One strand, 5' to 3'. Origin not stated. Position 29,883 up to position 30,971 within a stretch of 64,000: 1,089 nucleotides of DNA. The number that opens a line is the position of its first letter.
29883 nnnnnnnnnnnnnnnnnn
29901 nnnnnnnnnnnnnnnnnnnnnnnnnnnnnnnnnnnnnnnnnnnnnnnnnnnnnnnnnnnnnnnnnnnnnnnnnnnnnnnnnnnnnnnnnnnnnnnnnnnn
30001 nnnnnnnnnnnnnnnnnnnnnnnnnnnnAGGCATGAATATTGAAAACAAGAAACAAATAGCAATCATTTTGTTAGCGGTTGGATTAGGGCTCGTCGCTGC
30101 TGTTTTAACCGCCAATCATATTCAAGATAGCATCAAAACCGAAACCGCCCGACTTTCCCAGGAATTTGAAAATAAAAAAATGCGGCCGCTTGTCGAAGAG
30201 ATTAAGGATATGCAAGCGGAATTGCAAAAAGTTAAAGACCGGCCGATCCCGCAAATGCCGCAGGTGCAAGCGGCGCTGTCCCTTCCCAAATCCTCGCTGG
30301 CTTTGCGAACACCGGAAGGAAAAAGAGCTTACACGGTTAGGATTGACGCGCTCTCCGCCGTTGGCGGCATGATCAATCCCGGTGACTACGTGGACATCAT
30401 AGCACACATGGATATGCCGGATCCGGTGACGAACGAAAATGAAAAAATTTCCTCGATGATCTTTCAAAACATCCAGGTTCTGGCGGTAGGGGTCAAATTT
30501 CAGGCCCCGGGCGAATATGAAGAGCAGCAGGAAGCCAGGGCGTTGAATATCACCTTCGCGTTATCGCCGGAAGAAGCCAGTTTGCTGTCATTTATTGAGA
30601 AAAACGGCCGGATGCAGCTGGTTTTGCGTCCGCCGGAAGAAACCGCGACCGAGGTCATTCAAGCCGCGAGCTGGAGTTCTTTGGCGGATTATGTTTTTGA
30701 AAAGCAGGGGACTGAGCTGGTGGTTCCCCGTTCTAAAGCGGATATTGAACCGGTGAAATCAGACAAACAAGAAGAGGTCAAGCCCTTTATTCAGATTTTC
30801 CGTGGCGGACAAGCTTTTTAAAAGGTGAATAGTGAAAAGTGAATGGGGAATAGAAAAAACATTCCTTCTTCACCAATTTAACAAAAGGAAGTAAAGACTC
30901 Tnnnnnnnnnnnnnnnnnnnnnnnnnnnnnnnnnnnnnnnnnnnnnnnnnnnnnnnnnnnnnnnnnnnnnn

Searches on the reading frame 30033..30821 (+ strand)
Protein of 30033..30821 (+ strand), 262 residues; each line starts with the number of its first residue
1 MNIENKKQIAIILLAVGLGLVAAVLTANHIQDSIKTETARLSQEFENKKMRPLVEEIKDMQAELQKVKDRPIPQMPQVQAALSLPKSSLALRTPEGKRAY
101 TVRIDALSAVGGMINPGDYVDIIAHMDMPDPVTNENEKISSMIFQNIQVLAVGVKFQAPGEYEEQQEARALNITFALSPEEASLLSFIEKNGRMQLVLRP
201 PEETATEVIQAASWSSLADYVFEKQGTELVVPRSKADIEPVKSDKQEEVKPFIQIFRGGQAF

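Call 3: search_protein_families(library=pfam, proteins=[window:30033-30821:+], max_evalue=0.1)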
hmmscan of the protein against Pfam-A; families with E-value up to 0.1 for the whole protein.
window:30033-30821:+ (262 aa): 1 family
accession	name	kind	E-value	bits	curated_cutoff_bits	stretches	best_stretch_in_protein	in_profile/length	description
PF16976.10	RcpC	-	1.8e-24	86.3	28.8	1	88-199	2-114/114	Flp pilus assembly protein RcpC/CpaB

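Call 4: search_protein_families(library=ncbifam, proteins=[window:30033-30821:+], max_evalue=0.1)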
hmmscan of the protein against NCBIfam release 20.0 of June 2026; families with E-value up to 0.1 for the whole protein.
window:30033-30821:+ (262 aa): 1 family
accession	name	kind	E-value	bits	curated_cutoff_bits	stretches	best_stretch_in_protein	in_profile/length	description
TIGR03177.1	pilus_cpaB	equivalog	1.2e-28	100.1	71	1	85-260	101-258/262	Flp pilus assembly protein CpaB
